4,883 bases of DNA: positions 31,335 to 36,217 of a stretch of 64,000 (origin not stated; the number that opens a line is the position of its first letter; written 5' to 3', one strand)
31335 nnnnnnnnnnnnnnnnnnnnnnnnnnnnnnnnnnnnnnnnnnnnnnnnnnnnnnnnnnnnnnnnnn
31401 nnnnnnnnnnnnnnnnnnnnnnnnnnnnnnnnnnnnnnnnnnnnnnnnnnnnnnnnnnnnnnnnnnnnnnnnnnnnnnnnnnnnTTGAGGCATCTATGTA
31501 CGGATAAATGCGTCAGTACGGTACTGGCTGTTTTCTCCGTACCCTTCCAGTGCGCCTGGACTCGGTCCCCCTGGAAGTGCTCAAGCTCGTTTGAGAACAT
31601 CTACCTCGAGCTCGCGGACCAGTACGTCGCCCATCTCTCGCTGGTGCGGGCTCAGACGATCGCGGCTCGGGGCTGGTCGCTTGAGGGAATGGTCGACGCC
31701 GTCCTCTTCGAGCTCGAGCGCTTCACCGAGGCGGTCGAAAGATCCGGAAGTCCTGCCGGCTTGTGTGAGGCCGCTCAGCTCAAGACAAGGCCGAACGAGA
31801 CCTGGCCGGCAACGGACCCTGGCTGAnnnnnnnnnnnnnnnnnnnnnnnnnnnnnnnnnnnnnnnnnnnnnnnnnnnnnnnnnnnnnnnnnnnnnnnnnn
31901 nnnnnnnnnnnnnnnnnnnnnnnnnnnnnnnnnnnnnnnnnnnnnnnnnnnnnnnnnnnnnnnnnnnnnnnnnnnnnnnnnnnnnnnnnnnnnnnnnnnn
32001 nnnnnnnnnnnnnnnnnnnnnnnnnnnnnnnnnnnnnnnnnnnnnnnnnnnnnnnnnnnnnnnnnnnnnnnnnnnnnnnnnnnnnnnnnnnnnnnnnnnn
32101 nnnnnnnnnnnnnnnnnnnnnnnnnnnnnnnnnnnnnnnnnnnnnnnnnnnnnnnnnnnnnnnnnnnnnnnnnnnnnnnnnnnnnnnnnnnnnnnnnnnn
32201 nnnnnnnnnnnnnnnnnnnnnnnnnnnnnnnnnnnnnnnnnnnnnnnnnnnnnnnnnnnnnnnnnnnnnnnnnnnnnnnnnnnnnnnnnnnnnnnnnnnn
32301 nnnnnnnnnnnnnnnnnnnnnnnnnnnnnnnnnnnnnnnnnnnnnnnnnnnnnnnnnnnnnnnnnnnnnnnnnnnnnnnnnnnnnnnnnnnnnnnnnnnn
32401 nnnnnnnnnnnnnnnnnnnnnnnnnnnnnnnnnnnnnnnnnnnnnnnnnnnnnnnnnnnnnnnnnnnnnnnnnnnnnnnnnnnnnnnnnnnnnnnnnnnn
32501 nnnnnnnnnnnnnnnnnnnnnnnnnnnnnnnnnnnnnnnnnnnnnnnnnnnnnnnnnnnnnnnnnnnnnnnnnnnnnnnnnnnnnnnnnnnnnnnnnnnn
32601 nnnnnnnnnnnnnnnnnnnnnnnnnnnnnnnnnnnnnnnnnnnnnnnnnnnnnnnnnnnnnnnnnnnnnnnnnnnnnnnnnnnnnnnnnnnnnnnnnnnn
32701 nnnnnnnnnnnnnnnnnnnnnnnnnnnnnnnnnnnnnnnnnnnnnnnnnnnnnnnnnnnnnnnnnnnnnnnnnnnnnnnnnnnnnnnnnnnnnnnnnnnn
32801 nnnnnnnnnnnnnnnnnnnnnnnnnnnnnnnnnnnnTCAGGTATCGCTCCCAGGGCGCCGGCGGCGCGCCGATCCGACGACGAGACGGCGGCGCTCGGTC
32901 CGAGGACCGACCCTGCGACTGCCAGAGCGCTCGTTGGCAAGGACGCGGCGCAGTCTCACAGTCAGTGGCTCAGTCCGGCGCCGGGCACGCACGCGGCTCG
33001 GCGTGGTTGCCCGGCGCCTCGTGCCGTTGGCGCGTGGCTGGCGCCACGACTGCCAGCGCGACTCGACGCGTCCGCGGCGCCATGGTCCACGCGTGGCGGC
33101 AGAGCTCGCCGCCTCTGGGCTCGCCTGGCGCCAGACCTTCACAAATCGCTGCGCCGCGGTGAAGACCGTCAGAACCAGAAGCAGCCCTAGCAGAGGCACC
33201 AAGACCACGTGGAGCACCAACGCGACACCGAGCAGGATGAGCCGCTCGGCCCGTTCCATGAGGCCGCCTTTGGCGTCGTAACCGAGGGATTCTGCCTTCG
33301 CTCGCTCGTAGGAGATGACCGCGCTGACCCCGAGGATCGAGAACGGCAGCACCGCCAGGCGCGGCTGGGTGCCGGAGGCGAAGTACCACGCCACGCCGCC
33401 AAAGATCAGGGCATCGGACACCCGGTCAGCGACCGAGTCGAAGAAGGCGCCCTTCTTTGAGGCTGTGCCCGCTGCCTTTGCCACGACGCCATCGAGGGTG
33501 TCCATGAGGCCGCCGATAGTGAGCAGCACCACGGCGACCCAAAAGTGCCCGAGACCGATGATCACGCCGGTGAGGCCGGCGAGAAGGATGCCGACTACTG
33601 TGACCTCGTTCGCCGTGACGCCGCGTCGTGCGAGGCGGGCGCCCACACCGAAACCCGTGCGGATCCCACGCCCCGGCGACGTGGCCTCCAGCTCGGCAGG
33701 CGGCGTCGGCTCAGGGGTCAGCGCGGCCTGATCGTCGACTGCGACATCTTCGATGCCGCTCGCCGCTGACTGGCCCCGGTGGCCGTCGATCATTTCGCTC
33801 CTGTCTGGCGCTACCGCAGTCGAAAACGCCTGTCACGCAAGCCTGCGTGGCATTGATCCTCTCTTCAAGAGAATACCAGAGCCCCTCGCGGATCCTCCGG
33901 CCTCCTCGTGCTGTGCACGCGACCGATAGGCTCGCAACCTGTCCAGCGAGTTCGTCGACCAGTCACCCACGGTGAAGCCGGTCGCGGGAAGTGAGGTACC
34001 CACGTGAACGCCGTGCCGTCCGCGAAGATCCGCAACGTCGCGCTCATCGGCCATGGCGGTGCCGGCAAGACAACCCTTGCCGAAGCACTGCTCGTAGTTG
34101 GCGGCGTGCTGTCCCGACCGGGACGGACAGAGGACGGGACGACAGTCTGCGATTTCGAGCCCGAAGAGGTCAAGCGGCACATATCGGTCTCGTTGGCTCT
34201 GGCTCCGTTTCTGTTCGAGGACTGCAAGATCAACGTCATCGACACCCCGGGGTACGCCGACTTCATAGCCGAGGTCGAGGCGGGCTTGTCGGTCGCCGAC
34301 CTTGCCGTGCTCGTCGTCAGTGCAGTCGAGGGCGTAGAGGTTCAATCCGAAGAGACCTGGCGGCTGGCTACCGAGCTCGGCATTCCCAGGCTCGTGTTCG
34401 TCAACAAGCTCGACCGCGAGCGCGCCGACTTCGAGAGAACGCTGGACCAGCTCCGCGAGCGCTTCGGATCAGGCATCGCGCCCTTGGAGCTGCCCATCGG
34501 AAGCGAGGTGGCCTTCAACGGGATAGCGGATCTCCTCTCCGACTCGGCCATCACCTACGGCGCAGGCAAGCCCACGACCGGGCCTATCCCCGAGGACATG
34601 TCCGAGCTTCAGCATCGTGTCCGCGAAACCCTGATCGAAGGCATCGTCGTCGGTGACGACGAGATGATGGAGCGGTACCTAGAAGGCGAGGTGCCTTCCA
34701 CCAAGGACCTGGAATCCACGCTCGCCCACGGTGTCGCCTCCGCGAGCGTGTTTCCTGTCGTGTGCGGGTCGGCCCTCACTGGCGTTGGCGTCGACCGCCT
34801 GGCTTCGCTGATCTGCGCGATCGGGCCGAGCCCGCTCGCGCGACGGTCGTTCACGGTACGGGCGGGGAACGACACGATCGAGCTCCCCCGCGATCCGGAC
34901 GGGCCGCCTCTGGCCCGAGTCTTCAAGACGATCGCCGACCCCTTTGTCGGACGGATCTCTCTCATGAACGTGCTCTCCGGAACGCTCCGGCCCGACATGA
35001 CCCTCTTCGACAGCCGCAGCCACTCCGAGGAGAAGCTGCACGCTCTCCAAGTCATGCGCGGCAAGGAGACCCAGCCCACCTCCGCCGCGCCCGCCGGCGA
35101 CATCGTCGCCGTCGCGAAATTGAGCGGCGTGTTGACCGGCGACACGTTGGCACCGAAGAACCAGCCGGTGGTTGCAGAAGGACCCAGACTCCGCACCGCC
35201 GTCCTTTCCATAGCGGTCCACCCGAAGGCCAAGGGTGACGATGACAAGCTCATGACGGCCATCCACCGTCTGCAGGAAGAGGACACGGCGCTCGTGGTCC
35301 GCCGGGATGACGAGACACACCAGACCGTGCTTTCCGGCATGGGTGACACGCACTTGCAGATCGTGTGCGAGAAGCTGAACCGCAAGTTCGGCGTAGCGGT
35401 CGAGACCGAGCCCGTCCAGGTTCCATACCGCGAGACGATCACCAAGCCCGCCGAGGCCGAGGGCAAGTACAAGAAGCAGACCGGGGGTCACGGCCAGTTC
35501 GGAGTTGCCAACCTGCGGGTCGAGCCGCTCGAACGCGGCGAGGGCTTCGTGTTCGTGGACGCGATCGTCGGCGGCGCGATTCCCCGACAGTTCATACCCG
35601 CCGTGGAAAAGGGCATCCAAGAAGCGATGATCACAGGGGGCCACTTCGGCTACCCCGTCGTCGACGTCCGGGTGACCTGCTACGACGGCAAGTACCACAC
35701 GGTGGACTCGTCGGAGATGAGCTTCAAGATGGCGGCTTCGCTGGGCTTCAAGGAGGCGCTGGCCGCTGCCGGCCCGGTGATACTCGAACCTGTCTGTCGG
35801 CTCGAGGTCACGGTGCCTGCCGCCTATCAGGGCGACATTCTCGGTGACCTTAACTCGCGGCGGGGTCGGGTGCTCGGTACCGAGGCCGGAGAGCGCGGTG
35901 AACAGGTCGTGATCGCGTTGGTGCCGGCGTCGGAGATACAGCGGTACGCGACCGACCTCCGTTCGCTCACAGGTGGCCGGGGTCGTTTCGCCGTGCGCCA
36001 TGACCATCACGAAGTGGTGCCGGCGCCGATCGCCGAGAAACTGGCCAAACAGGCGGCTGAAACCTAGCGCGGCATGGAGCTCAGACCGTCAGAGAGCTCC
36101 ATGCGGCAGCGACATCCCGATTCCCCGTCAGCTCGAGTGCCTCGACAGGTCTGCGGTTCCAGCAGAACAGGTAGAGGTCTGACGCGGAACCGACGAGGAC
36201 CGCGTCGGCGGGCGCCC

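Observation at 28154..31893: A ~3.7-kb regulator plus secreted-protein module is wedged into the conserved pgsA1-patA-pimA (PIM biosynthesis) operon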

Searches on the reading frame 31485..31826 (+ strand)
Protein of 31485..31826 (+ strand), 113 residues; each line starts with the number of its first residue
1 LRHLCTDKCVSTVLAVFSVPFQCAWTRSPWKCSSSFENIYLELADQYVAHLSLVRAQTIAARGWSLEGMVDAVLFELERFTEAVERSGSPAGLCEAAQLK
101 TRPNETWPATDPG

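Call 4: search_protein_families(library=pfam, proteins=[window:31485-31826:+], max_evalue=0.01)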
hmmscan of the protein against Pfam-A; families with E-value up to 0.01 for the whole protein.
window:31485-31826:+ (113 aa): 0 families

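Call 5: search_protein_families(library=ncbifam, proteins=[window:31485-31826:+], max_evalue=0.01)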
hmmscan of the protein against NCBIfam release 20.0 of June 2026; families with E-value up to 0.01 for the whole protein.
window:31485-31826:+ (113 aa): 0 families

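Call 33: search_protein_families(library=pfam, proteins=[window:31485-31826:+], max_evalue=0.1)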
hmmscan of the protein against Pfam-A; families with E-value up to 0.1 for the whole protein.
window:31485-31826:+ (113 aa): 0 families

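Call 70: find_homologous_proteins(query=window:31485-31826:+, max_evalue=0.01)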
Query window:31485-31826:+ (113 aa): 7 proteins with E <= 0.01 among 15 candidates.
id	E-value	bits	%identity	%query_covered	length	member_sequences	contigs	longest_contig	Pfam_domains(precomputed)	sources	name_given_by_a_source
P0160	1.1e-23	102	74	63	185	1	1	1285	-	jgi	jgi:hypothetical protein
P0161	1.7e-23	101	75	65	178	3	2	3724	-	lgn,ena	-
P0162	4.0e-20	90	69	61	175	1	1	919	-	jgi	-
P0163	4.3e-19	87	64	66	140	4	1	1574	-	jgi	jgi:hypothetical protein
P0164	7.6e-16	76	59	65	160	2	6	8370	-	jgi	jgi:hypothetical protein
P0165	5.0e-13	67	74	47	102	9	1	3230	-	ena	-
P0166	8.5e-10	57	94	30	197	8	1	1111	-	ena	-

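Call 72: find_encoding_contigs(protein=P0164, flank=8000, max_places=4)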
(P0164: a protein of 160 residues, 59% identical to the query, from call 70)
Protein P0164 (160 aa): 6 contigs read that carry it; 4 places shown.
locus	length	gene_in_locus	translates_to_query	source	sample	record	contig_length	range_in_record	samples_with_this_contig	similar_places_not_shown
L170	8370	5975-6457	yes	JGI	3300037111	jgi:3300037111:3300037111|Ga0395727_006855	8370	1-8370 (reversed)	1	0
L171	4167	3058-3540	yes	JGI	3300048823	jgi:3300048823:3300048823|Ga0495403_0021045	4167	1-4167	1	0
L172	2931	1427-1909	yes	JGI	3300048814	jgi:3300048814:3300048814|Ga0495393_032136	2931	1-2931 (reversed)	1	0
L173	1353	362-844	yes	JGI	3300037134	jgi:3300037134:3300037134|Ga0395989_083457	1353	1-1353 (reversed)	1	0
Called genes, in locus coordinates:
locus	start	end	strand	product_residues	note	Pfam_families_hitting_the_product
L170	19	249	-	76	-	-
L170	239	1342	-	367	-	PF14281:PDDEXK_4 (faint)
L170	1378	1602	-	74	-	-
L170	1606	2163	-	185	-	-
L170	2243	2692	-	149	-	PF20137:BubE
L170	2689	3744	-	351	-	PF20590:DUF6791, PF00899:ThiF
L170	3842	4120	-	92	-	PF14452:Multi_ubiq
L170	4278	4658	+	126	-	PF12844:HTH_19, PF13560:HTH_31, PF01381:HTH_3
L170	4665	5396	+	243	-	PF06114:Peptidase_M78 (faint)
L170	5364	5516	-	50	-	-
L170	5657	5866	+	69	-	-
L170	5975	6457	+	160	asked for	-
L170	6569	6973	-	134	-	PF00583:Acetyltransf_1, PF13673:Acetyltransf_10 (weak), PF13508:Acetyltransf_7 (weak)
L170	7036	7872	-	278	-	-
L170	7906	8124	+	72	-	-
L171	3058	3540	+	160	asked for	-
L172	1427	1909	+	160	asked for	-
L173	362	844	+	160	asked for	-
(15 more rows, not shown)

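Call 73: find_encoding_contigs(protein=P0166, flank=3000, max_places=4)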
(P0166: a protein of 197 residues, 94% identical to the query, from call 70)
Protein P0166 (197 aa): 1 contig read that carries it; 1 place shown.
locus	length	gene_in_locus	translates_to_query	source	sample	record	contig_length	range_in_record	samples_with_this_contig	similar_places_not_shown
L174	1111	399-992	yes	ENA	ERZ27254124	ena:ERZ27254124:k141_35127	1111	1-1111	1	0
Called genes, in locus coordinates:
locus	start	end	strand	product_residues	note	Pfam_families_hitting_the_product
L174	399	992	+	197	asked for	-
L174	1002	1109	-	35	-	?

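Call 74: find_encoding_contigs(protein=P0161, flank=4000, max_places=4)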
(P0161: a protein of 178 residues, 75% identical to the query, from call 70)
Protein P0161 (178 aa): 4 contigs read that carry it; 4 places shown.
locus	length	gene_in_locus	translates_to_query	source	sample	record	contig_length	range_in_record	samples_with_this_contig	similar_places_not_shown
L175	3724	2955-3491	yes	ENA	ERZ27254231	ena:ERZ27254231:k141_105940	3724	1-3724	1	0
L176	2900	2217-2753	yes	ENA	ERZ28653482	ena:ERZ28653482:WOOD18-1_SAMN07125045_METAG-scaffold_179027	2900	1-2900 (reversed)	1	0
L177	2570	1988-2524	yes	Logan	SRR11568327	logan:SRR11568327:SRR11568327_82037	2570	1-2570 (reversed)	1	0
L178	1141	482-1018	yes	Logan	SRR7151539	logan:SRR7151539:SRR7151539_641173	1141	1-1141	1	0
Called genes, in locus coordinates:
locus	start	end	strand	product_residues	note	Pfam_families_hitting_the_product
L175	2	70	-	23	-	?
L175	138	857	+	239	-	-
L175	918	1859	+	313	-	PF26003:Integrase_N_phage, PF14659:Phage_int_SAM_3 (weak), PF22022:Phage_int_M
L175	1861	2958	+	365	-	PF26003:Integrase_N_phage, PF14659:Phage_int_SAM_3 (weak), PF22022:Phage_int_M, PF00589:Phage_integrase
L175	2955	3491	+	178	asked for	-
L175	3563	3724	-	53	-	?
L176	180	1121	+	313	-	PF26003:Integrase_N_phage, PF14659:Phage_int_SAM_3 (weak), PF22022:Phage_int_M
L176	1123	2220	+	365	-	PF26003:Integrase_N_phage, PF14659:Phage_int_SAM_3 (weak), PF22022:Phage_int_M, PF00589:Phage_integrase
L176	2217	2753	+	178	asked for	-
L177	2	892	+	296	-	?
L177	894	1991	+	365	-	PF26003:Integrase_N_phage, PF14659:Phage_int_SAM_3 (weak), PF22022:Phage_int_M, PF00589:Phage_integrase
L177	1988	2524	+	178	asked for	-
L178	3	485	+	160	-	?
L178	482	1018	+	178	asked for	-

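Call 92: search_protein_families(library=padloc, proteins=[P0161], max_evalue=0.01)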
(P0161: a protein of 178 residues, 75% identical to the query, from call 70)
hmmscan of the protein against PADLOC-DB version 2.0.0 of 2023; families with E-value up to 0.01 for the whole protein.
P0161 (178 aa): 0 families

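Call 93: search_protein_families(library=phrogs, proteins=[P0161, L175:1861-2958:+, L175:918-1859:+], max_evalue=0.001)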
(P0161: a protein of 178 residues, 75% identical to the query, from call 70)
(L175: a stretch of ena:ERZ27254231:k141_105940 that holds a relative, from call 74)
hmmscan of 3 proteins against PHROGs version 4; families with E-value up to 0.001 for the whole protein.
P0161 (178 aa): 0 families

L175:1861-2958:+ (365 aa): 5 families
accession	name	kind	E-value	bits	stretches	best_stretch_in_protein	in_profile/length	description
phrog_1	-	integration and excision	7.3e-65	221.4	1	5-358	118-457/611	integrase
phrog_216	-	integration and excision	8.7e-33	114.7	1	119-353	13-241/301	integrase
phrog_7685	-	integration and excision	1e-12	49.1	1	230-351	123-238/240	integrase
phrog_35951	-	unknown function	5e-06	27.9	1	280-348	8-74/97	-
phrog_7269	-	integration and excision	2.5e-05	25.1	1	292-341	26-74/89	integrase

L175:918-1859:+ (313 aa): 2 families
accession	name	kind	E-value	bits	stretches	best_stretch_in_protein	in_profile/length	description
phrog_1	-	integration and excision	4.5e-46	159.3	1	5-287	118-372/611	integrase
phrog_216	-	integration and excision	3e-07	30.9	1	130-267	23-153/301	integrase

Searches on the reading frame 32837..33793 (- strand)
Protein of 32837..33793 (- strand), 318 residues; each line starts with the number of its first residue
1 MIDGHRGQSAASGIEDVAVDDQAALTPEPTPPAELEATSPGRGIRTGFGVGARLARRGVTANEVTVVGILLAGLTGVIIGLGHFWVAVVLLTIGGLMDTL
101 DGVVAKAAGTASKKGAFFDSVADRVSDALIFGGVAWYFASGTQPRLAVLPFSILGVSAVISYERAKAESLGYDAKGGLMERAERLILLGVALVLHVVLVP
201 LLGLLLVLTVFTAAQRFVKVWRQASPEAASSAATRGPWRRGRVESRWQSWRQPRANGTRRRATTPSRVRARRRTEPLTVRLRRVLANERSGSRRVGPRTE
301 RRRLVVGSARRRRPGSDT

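Call 4: search_protein_families(library=pfam, proteins=[window:32837-33793:-], max_evalue=0.01)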
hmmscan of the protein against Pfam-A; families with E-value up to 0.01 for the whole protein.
window:32837-33793:- (318 aa): 1 family
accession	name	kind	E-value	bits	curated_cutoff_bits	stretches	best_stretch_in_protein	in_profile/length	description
PF01066.26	CDP-OH_P_transf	-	1.4e-11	45.5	22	1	60-210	3-147/152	CDP-alcohol phosphatidyltransferase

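Call 5: search_protein_families(library=ncbifam, proteins=[window:32837-33793:-], max_evalue=0.01)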
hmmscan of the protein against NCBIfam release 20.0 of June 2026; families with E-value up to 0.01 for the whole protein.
window:32837-33793:- (318 aa): 10 families
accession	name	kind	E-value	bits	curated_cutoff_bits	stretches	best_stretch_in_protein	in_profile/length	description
NF040950.1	archin_ph_syn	equivalog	1.5e-40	139.1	180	1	51-223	16-190/191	archaetidylinositol phosphate synthase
NF045883.1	PIPSynth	equivalog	1.9e-38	132.2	170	1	50-224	14-196/197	phosphatidylinositol phosphate synthase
NF052561.1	PIPSynBT1523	equivalog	7.8e-22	78.1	350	1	56-203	22-179/232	hypothetical protein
NF041135.1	IPPtranDIPPsyn_Thcocales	equivalog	9.1e-12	44.7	580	1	59-221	250-417/419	bifunctional L-myo-inositol-1-phosphate cytidylyltransferase/CDP-L-myo-inositol myo-inositolphosphotransferase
TIGR00473.1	pssA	equivalog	1e-06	29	107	1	71-127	6-63/153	CDP-diacylglycerol--serine O-phosphatidyltransferase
NF038086.1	anchor_synt_A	exception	4.2e-05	23.5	200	1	56-126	5-73/222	protein sorting system archaetidylserine synthase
NF053678.1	ClpnSynClsA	equivalog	6.1e-05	23.3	240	1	83-125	29-71/180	cardiolipin synthase ClsA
TIGR00560.1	pgsA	equivalog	0.00067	20.2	109.1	1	69-126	18-75/183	CDP-diacylglycerol--glycerol-3-phosphate 3-phosphatidyltransferase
NF008090.0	PRK10832.1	equivalog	0.0062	16.6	304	1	86-139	34-87/182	CDP-diacylglycerol--glycerol-3-phosphate 3-phosphatidyltransferase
TIGR04217.1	archae_ser_T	exception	0.0099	15.7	200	0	68-211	16-161/221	archaetidylserine synthase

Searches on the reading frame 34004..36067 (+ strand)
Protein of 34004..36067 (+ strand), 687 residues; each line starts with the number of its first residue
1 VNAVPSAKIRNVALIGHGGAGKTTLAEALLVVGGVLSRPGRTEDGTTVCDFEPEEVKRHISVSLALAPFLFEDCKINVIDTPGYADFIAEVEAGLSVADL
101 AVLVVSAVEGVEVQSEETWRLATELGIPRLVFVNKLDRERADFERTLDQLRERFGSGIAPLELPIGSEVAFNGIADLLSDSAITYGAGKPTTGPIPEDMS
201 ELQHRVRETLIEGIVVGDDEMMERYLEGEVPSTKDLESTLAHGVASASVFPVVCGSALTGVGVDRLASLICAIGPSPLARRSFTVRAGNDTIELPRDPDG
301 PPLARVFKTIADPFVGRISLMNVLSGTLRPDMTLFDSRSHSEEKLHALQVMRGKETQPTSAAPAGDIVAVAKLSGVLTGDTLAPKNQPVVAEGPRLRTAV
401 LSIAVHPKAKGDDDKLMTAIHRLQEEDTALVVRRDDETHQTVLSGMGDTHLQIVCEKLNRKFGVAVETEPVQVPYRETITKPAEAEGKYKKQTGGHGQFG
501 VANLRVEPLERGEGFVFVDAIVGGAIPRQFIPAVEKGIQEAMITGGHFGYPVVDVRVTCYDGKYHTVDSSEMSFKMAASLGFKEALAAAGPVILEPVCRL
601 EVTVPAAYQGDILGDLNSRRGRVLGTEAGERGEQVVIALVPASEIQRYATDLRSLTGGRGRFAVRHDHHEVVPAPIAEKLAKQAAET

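Call 4: search_protein_families(library=pfam, proteins=[window:34004-36067:+], max_evalue=0.01)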
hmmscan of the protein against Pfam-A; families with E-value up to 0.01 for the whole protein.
window:34004-36067:+ (687 aa): 8 families
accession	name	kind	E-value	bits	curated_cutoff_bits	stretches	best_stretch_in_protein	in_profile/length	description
PF00009.33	GTP_EFTU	-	6.2e-48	163.3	26.5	1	8-271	2-183/188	Elongation factor Tu GTP binding domain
PF03764.24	EFG_IV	-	3.5e-44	149.9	24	1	472-589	2-120/121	Elongation factor G, domain IV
PF14492.12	EFG_III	-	5.7e-26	90.8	27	1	399-469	4-74/75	Elongation Factor G, domain III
PF00679.30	EFG_C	-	1.3e-23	83.2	27.9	1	593-679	2-88/89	Elongation factor G C-terminus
PF22042.2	EF-G_D2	-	8.4e-15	55.1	27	1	304-382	4-81/84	Elongation factor G domain 2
PF03144.31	GTP_EFTU_D2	-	7e-09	36.4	30.3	1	316-383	1-73/73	Elongation factor Tu domain 2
PF01926.29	MMR_HSR1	-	2.6e-06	28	21.9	1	11-135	1-113/113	50S ribosome-binding GTPase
PF16658.11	RF3_C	-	0.00011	22.4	40.1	1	408-487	18-97/132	Class II release factor RF3, C-terminal domain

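Call 5: search_protein_families(library=ncbifam, proteins=[window:34004-36067:+], max_evalue=0.01)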
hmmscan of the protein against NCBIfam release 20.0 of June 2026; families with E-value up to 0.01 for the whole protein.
window:34004-36067:+ (687 aa): 37 families (the best 25 are shown)
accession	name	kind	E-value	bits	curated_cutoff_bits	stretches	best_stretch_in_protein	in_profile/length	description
NF009381.0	PRK12740.1-5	subfamily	3.6e-258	858.6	583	1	1-685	1-686/692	elongation factor G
NF009377.1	PRK12740.1-1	equivalog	1.2e-214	714.7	890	1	5-681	9-699/700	elongation factor G-like protein EF-G2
NF009891.0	PRK13351.1-1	equivalog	1.4e-190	635.3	597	1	1-685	1-678/681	elongation factor G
TIGR00484.1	EF-G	equivalog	1.2e-186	621.9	659.4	1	4-683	5-688/691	elongation factor G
NF009379.0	PRK12740.1-3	equivalog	1.4e-177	592.3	513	1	7-685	6-671/674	elongation factor G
NF058620.1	EFG2_Bacteroid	exception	3.6e-157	524.8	1000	2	5-512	5-511/717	elongation factor G2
NF012153.1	tet_protect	equivalog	2.3e-102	343.2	775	1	11-666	2-611/614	tetracycline resistance ribosomal protection protein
NF000120.3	47473_otr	exception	1.1e-82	278.6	900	1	11-662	4-606/608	tetracycline resistance ribosomal protection protein Otr(A)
NF033148.1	tet_protect_M_W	exception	2.1e-67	227.9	1100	2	212-662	176-603/639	TetM/TetW/TetO/TetS family tetracycline resistance ribosomal protection protein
TIGR00490.1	aEF-2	equivalog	2.3e-63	214.5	738.45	3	294-510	282-495/720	elongation factor EF-2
NF012155.1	tet_protect_M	exception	2.2e-55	188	1420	3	8-157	2-151/639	tetracycline resistance ribosomal protection protein Tet(M)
NF012154.0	tet_protect_Q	exception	2.6e-53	181.3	1425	2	9-147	3-141/638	tetracycline resistance ribosomal protection protein Tet(Q)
NF001964.0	PRK00741.1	equivalog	7.1e-51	173.2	473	1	8-477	11-471/529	peptide chain release factor 3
NF009892.0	PRK13351.1-3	equivalog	3.4e-48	164.5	640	2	8-155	2-154/623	elongation factor G-like protein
TIGR01394.1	TypA_BipA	equivalog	1.9e-45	155.2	757.3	3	9-153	1-143/594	translational GTPase TypA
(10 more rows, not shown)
